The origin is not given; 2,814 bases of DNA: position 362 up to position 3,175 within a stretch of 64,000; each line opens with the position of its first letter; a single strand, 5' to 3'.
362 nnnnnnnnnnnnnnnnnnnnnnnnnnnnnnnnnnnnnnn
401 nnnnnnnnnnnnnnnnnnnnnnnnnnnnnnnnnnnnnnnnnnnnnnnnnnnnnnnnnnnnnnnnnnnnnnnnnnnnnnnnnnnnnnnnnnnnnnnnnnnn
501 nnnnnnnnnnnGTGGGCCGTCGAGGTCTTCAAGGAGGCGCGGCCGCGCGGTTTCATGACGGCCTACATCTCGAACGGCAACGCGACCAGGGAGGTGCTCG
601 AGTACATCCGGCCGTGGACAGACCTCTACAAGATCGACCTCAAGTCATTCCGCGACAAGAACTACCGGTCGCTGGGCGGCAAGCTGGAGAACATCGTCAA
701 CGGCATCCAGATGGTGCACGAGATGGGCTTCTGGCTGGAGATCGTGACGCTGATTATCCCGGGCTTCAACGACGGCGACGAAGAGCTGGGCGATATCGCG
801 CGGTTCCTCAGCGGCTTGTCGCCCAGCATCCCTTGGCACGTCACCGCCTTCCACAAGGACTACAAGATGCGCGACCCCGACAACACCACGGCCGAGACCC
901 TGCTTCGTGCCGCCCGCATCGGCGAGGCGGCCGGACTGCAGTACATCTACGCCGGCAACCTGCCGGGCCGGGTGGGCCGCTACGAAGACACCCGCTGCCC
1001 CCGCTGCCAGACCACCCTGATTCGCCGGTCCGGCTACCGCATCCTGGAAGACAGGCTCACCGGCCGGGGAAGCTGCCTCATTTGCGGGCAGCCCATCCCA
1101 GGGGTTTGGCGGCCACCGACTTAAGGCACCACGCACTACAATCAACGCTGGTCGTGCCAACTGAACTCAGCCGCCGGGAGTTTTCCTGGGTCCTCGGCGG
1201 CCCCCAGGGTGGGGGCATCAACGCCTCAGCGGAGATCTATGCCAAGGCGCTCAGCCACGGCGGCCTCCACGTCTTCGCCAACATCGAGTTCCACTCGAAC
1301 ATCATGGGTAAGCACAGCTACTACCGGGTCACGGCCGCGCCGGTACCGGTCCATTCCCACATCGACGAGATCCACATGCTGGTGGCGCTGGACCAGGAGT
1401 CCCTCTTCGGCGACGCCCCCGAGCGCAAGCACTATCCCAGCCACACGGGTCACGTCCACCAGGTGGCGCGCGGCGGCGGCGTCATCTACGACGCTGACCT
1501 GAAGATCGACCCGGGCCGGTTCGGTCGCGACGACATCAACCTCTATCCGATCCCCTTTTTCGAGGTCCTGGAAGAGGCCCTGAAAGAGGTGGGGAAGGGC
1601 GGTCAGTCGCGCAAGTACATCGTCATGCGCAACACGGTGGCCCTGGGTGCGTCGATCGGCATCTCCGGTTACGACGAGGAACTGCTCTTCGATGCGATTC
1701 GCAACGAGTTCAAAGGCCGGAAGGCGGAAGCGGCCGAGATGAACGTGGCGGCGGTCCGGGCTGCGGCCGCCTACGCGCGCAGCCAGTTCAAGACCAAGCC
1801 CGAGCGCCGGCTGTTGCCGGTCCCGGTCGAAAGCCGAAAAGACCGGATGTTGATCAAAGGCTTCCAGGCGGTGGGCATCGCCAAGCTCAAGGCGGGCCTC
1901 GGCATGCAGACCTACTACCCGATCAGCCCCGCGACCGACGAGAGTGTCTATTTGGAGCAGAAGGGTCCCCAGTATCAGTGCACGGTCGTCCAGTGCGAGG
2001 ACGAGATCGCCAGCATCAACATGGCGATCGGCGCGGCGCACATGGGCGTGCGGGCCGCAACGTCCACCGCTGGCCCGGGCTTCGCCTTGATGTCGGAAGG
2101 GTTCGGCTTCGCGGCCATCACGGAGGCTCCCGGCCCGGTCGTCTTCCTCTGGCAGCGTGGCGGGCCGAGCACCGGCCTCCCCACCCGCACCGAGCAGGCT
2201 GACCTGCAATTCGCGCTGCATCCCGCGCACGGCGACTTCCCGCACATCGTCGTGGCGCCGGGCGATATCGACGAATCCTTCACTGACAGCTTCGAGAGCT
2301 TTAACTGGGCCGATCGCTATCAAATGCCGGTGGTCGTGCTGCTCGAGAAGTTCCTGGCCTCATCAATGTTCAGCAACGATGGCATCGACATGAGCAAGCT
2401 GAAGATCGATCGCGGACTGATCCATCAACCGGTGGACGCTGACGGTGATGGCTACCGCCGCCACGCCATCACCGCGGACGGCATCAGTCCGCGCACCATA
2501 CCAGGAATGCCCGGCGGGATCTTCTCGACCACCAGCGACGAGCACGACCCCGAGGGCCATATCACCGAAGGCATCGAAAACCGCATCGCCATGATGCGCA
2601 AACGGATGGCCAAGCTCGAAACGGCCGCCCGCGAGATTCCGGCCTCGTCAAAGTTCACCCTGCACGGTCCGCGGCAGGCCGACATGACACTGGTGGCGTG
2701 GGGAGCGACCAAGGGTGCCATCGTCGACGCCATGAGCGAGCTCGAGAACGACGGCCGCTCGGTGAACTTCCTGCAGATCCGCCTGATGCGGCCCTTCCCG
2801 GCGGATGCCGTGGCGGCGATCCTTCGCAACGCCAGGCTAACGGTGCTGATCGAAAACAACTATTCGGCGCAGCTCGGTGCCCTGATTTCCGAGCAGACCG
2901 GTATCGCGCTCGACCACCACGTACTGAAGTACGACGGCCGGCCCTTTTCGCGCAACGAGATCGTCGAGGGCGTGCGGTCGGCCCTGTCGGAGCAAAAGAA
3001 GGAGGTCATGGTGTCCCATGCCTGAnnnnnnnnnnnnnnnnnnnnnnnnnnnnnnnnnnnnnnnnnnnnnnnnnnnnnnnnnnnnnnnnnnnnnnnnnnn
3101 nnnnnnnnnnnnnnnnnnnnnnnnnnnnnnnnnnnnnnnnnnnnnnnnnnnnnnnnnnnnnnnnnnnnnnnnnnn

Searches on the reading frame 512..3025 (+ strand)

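Call 31: search_protein_families(library=pfam, proteins=[window:512-3025:+], max_evalue=0.00001)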
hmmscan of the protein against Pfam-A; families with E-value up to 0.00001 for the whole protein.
window:512-3025:+ (837 aa): 4 families
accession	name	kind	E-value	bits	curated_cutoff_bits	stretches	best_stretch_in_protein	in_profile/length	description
PF01855.24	POR_N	-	2.6e-46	158.7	27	1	457-696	2-230/231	Pyruvate flavodoxin/ferredoxin oxidoreductase, thiamine diP-bdg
PF01558.24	POR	-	8.4e-26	91.6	27.4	1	233-419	2-172/173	Pyruvate ferredoxin/flavodoxin oxidoreductase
PF17147.9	PFOR_II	-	1.3e-09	38.7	27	1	723-796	1-75/102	Pyruvate:ferredoxin oxidoreductase core domain II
PF02780.25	Transketolase_C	-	2.2e-06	28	25.9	1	722-794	9-82/124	Transketolase, C-terminal domain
